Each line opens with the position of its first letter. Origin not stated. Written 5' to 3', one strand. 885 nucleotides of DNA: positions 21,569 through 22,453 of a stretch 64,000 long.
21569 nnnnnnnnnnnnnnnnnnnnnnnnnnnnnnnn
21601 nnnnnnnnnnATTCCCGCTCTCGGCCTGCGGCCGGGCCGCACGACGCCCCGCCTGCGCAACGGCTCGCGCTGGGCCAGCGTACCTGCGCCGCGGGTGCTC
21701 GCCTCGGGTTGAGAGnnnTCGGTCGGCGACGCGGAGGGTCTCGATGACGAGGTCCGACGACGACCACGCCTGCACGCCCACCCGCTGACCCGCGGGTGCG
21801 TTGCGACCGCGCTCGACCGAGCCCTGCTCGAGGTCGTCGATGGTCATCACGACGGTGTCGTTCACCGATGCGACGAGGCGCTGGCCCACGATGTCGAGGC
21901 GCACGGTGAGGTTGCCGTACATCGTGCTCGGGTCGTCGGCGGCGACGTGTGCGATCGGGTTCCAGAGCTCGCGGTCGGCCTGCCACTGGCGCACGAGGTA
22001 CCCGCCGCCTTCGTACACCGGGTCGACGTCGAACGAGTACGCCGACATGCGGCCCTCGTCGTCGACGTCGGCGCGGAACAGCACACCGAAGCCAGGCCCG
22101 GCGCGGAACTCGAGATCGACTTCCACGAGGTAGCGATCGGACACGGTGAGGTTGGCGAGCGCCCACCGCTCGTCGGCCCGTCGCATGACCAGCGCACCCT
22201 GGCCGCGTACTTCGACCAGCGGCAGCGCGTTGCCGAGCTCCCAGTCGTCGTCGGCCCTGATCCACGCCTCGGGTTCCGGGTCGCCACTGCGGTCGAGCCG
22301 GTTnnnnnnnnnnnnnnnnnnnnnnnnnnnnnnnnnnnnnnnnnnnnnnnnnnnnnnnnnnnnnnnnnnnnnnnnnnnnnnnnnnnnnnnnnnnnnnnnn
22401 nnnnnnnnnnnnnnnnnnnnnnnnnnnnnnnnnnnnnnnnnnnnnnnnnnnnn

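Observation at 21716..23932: Cytoplasmic HTH_XRE regulator fused, through a roughly 500-aa acidic disordered linker, to a DUF1080/LamG-like sugar-binding-type domain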

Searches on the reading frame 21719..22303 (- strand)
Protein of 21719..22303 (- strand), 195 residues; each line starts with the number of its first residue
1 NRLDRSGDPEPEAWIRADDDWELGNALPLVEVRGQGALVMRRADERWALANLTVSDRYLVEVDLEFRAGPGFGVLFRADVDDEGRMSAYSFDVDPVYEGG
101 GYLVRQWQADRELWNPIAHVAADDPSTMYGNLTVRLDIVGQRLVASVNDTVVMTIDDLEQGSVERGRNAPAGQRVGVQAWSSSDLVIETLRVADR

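Call 13: search_protein_families(library=pfam, alignment_id=A1, max_evalue=0.01)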
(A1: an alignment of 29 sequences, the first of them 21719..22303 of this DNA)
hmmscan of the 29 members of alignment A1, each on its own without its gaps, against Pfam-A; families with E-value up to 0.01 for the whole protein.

A. member 1, window:21719-22303:- (195 aa): 1 family
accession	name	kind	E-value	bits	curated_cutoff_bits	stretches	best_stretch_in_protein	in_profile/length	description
PF06439.18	3keto-disac_hyd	-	0.004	17.7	26.8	1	26-181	26-176/187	3-keto-disaccharide hydrolase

B. families by the number of members that match (of 29 scanned): 1 family
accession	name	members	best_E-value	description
PF06439.18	3keto-disac_hyd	26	5.2e-08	3-keto-disaccharide hydrolase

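Call 14: search_solved_structures(query=A1, max_evalue=1, show_alignments=2)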
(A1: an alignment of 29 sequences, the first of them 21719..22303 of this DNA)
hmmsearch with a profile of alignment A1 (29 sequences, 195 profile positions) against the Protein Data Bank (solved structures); distinct sequences matched with E-value up to 1: 5.
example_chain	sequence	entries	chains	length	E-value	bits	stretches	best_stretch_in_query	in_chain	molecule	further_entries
4jqt_A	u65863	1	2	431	0.12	15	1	49-121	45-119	putative glycosyl hydrolase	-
9bkr_A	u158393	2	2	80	0.48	13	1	104-152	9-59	Isoform 2 of E3 ubiquitin-protein ligase TRIP12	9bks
1d2s_A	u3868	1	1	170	0.68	12.5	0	130-159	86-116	SEX HORMONE-BINDING GLOBULIN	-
1kdk_A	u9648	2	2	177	0.71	12.5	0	130-159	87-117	Sex Hormone-Binding Globulin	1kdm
1lhn_A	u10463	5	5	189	0.85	12.2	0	130-159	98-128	SEX HORMONE-BINDING GLOBULIN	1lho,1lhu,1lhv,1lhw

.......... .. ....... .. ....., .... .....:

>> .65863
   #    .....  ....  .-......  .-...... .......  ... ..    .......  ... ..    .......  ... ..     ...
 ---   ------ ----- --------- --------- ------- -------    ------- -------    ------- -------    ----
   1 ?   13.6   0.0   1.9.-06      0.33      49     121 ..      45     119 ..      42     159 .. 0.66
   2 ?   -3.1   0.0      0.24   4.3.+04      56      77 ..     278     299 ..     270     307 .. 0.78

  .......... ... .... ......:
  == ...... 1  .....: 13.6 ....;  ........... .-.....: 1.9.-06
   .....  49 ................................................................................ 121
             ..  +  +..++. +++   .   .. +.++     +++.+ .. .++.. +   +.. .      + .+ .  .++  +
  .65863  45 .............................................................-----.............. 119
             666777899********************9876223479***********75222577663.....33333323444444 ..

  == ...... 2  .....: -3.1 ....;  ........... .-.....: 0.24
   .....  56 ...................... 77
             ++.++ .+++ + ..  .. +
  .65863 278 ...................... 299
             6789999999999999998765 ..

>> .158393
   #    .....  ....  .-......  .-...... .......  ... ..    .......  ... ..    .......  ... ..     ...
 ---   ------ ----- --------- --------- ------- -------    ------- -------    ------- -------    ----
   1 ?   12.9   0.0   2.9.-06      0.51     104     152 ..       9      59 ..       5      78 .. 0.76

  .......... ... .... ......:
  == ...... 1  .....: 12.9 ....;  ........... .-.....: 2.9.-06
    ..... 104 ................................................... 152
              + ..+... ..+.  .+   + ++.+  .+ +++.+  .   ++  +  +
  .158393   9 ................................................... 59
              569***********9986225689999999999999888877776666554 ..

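Call 15: find_related_loci(query=A1, collection=genome_contigs, flank=10000)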
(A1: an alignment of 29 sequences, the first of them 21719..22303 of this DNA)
Query A1 (195 aa) in genome_contigs; peptide patterns used: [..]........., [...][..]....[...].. (x = any residue, [..] = any of these).
114 stretches matched a pattern; 53 encode a relative of the query (tblastn E <= 1e-3); 52 distinct loci.
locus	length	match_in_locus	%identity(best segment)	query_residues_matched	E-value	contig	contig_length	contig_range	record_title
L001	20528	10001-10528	78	14-189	2e-86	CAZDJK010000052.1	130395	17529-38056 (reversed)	MAG TPA_asm: uncultured Bifidobacteriaceae bacterium isolate binchicken_co279_24 genome assembly, contig: k141_3528871,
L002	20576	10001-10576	68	8-195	1e-85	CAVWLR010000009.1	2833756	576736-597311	MAG: uncultured Actinomycetes bacterium isolate MFD09368.bin.2.19 genome assembly, contig: contig_4828, whole genome sho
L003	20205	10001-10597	66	3-195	2e-85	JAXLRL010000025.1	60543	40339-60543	MAG: Acidimicrobiia bacterium isolate STL-ACT8 C4.45.fa-25, whole genome shotgun sequence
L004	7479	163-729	69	8-195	9e-85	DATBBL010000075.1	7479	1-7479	MAG TPA_asm: Acidimicrobiia bacterium isolate SMAG_U5758 k141_3186210, whole genome shotgun sequence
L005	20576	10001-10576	65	8-195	7e-84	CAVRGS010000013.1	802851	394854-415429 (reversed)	MAG: uncultured Actinomycetes bacterium isolate MFD05442.bin.1.365 genome assembly, contig: contig_654, whole genome sho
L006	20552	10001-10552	70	12-195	2e-83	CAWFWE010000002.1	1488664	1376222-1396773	MAG: uncultured Actinomycetes bacterium isolate MFD04944.bin.2.69 genome assembly, contig: contig_21982, whole genome sh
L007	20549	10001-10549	71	12-195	3e-83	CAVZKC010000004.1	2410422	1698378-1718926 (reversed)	MAG: uncultured Actinomycetes bacterium isolate MFD05442.bin.1.17 genome assembly, contig: contig_504, whole genome shot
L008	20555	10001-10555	68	9-193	7e-83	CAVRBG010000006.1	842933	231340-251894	MAG: uncultured Actinomycetes bacterium isolate MFD04944.bin.2.123 genome assembly, contig: contig_28220, whole genome s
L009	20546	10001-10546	66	14-195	4e-83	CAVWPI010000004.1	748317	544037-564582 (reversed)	MAG: uncultured Actinomycetes bacterium isolate MFD05442.bin.2.40 genome assembly, contig: contig_18408, whole genome sh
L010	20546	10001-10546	67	14-195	4e-83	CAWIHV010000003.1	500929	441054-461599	MAG: uncultured Actinomycetes bacterium isolate MFD05442.bin.4.822 genome assembly, contig: contig_19408, whole genome s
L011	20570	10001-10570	67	8-195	9e-83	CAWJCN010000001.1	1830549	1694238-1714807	MAG: uncultured Actinomycetes bacterium isolate MFD04944.bin.1.334 genome assembly, contig: contig_24210, whole genome s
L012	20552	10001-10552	69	12-195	1e-82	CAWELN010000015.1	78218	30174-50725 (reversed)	MAG: uncultured Actinomycetes bacterium isolate MFD05841.bin.2.21 genome assembly, contig: contig_30664, whole genome sh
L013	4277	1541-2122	64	8-195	1e-81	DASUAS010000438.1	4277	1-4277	MAG TPA_asm: Acidimicrobiia bacterium isolate SMAG_U2501 k141_516068, whole genome shotgun sequence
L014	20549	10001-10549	69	13-195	1e-81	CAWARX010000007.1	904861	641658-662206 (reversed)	MAG: uncultured Actinomycetes bacterium isolate MFD02416.bin.2.207 genome assembly, contig: contig_65032, whole genome s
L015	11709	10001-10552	65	12-195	2e-81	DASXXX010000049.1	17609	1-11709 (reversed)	MAG TPA_asm: Acidimicrobiia bacterium isolate SMAG_U4809 k141_4440157, whole genome shotgun sequence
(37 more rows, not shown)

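Call 19: predict_structure(alignment_id=A1)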
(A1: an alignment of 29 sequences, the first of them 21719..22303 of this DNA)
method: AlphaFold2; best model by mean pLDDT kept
length: 195 residues; sequences in the alignment: 29
mean_pLDDT: 89.1   pTM: 0.87
mean pLDDT of the five models: 89.1, 89.0, 88.8, 87.8, 87.2
residues with pLDDT >= 90: 145; 70-90: 24; 50-70: 20; < 50: 6
segments of 3 or more residues with pLDDT < 50: 1-3
pLDDT, mean of each block of 10 residues (from residue 1): 50 88 71 68 79 97 95 97 95 93 96 93 94 98 98 98 95 95 91 94
secondary structure, 60 per line:
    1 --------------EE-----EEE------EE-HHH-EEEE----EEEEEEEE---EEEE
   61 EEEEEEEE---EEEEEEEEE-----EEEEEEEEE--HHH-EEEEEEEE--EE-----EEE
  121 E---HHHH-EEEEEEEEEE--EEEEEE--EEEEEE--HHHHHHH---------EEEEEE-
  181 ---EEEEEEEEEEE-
elements in order: E22-24 E38-41 E46-53 E57-68 E72-80 E86-94 E101-108 E118-121 H125-128 E130-139 E142-147 E150-155 H158-164 E174-179 E184-194

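Call 24: fold_search(model_id=the predicted structure, library=pdb)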
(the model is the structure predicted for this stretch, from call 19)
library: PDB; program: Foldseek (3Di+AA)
matches with E <= 10: 1413; with E <= 0.001: 447
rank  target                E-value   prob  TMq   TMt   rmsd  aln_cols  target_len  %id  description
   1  4jqt_A                4.5e-08  1.00  0.64  0.32   4.5       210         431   15  Crystal structure of a putative glycosyl hydrolase (BT3469) from Bacteroides thetaiotaomicron VPI-5482 at 2.49 A resol (released 2013-04-17)
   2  4b1m_A                9.0e-08  1.00  0.58  0.68   4.8       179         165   14  CARBOHYDRATE BINDING MODULE CBM66 FROM BACILLUS SUBTILIS (released 2012-12-12)
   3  4azz_A                1.9e-07  1.00  0.54  0.63   5.8       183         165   14  Carbohydrate binding module CBM66 from Bacillus subtilis (released 2012-07-25)
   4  4b1m_B                2.1e-07  1.00  0.57  0.67   5.1       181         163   13  CARBOHYDRATE BINDING MODULE CBM66 FROM BACILLUS SUBTILIS (released 2012-12-12)
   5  4b1m_C                3.0e-07  1.00  0.59  0.71   5.0       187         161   14  CARBOHYDRATE BINDING MODULE CBM66 FROM BACILLUS SUBTILIS (released 2012-12-12)
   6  2a71_A                4.2e-07  1.00  0.60  0.55   4.8       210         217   13  Crystal structure of Emp47p carbohydrate recognition domain (CRD), orthorhombic crystal form (released 2006-01-31)
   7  4b1l                  4.4e-07  1.00  0.60  0.72   4.9       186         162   14  CARBOHYDRATE BINDING MODULE CBM66 FROM BACILLUS SUBTILIS (released 2012-12-12)
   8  1oq1_A                1.1e-06  1.00  0.62  0.56   5.6       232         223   12  Crystal Structure of Protein of Unknown Function with Galectin-like Fold from Bacillus subtilis (released 2003-09-23)
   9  3zr5_A                2.5e-06  1.00  0.61  0.20   6.8       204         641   15  STRUCTURE OF GALACTOCEREBROSIDASE FROM MOUSE (released 2011-09-28)
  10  5gzg_A                2.5e-06  1.00  0.51  0.64   3.7       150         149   10  Galectin-8 N-terminal domain carbohydrate recognition domain (released 2016-12-21)
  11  3vkn_A                2.5e-06  1.00  0.53  0.67   5.7       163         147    9  Galectin-8 N-terminal domain in free form (released 2012-09-12)
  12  4bme_B                2.6e-06  1.00  0.52  0.66   4.8       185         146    9  Crystal structure of the N terminal domain of human Galectin 8, F19Y mutant (released 2014-03-19)
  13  1oq1_C                2.7e-06  1.00  0.64  0.58   4.5       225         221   14  Crystal Structure of Protein of Unknown Function with Galectin-like Fold from Bacillus subtilis (released 2003-09-23)
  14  4bme_A                3.0e-06  1.00  0.52  0.66   6.2       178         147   11  Crystal structure of the N terminal domain of human Galectin 8, F19Y mutant (released 2014-03-19)
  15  1oq1_B                3.2e-06  1.00  0.63  0.57   4.5       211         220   14  Crystal Structure of Protein of Unknown Function with Galectin-like Fold from Bacillus subtilis (released 2003-09-23)
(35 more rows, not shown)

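Call 36: find_homologous_proteins(query=A1, max_evalue=0.001)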
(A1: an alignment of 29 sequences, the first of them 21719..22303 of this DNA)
Query A1 (29 sequences) (195 aa, profile of the alignment): 87 proteins with E <= 0.001 among 8000 candidates.
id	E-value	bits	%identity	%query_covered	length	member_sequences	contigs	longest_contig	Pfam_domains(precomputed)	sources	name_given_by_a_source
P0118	5.3e-92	325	69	96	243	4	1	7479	PF06439.19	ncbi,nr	ncbi:MAG TPA: family 16 glycoside hydrolase, partial [Acidimicrobiia bacterium]|nr:family 16 glycosi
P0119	3.0e-91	322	68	96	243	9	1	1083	PF06439.19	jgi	jgi:hypothetical protein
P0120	5.9e-91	321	66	99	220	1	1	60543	PF06439.19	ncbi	ncbi:MAG: hypothetical protein U0W40_15785 [Acidimicrobiia bacterium]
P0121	1.4e-90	320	71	92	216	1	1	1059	PF06439.19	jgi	-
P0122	3.6e-90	319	70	93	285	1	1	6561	-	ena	-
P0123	7.2e-90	318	68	98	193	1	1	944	PF06439.19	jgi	jgi:hypothetical protein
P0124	1.9e-89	316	69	93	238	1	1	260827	PF06439.19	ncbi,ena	-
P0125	2.4e-89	316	65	96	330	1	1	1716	-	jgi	jgi:hypothetical protein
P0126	1.9e-87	310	89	96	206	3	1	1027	-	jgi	jgi:hypothetical protein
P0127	2.1e-87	310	80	94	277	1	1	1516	-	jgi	jgi:hypothetical protein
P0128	3.2e-87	309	64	94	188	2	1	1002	PF06439.19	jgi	jgi:hypothetical protein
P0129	1.5e-86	307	66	93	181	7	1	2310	PF06439.19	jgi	jgi:hypothetical protein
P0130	1.9e-86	306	63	96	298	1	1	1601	PF06439.19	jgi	jgi:hypothetical protein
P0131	3.0e-86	306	67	93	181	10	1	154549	-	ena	-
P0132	3.9e-86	305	83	94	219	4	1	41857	-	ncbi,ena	-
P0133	4.2e-86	305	43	91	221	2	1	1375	PF06439.19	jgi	jgi:hypothetical protein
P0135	8.2e-86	304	40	91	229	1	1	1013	PF06439.19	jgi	jgi:hypothetical protein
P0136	2.2e-85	303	63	96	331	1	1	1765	PF06439.19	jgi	jgi:hypothetical protein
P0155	6.4e-77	275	73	79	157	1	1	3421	PF06439.19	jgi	-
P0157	7.0e-76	272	67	80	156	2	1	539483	PF06439.19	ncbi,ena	-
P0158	9.9e-76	271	68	80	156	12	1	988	PF06439.19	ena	-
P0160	3.3e-75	270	68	80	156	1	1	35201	PF06439.19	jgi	jgi:hypothetical protein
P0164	1.5e-74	268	66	80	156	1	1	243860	PF06439.19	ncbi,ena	-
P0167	2.9e-73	263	65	80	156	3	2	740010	PF06439.19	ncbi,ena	-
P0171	5.6e-71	256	62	80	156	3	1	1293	PF06439.19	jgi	-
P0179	1.4e-62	229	59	79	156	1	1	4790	PF06439.19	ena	-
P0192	5.3e-49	184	39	94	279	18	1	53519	PF01381.29,PF13560.13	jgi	jgi:transcriptional regulator with XRE-family HTH domain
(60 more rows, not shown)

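Call 45: search_protein_families(library=pfam, proteins=[P0192], max_evalue=1)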
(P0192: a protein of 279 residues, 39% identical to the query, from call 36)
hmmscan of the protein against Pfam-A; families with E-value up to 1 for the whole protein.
P0192 (279 aa): 5 families
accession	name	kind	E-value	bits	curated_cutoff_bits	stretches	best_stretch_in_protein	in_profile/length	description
PF13560.12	HTH_31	-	1.6e-08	35.1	27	1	13-67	1-56/64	Helix-turn-helix domain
PF01381.28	HTH_3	-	1.1e-06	29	23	1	21-68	4-51/55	Helix-turn-helix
PF06439.18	3keto-disac_hyd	-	0.00042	20.8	26.8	1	119-251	28-161/187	3-keto-disaccharide hydrolase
PF12844.13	HTH_19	-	0.00052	20.3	30.2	1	15-56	1-41/64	Helix-turn-helix domain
PF13443.12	HTH_26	-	0.021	15.5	22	1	19-61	3-46/63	Cro/C1-type HTH DNA-binding domain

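Call 46: find_encoding_contigs(protein=P0192, flank=8000, max_places=3)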
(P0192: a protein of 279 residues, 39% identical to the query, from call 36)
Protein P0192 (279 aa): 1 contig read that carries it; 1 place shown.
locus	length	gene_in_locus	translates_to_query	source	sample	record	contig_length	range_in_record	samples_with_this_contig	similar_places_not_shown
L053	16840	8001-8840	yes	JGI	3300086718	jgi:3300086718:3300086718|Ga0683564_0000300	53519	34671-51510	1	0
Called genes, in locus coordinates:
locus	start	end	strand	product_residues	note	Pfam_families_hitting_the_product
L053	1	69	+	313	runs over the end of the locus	PF01545:Cation_efflux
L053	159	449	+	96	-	PF24684:Vgb_lyase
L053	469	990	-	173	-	PF25087:GMPPB_C (faint), PF00132:Hexapep, PF25084:LbH_EIF2B (weak)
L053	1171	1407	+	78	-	PF24684:Vgb_lyase (weak)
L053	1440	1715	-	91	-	-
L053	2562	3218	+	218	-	PF24684:Vgb_lyase (weak), PF02369:Big_1 (faint), PF13620:CarboxypepD_reg (faint)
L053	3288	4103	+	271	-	PF05721:PhyH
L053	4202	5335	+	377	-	-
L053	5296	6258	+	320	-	-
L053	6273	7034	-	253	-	PF00106:adh_short, PF08659:KR, PF23441:SDR (weak), PF13561:adh_short_C2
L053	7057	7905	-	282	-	PF00106:adh_short, PF08659:KR (weak), PF13561:adh_short_C2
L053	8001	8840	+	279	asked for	PF01381:HTH_3 (weak), PF13560:HTH_31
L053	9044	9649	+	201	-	-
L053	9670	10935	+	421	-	PF08448:PAS_4, PF13188:PAS_8 (faint), PF08447:PAS_3, PF00989:PAS, PF08448:PAS_4, PF13426:PAS_9 (weak), PF08447:PAS_3, PF00990:GGDEF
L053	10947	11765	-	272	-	PF00106:adh_short, PF08659:KR (weak), PF13561:adh_short_C2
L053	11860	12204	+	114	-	PF07110:EthD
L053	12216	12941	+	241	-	PF01209:Ubie_methyltran (weak), PF13489:Methyltransf_23, PF13847:Methyltransf_31, PF08241:Methyltransf_11, PF08242:Methyltransf_12, PF13649:Methyltransf_25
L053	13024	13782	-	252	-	PF00535:Glycos_transf_2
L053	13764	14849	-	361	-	PF01041:DegT_DnrJ_EryC1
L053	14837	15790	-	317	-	PF01073:3Beta_HSD, PF01370:Epimerase, PF04321:RmlD_sub_bind, PF16363:GDP_Man_Dehyd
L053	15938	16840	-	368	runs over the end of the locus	PF13231:PMT_2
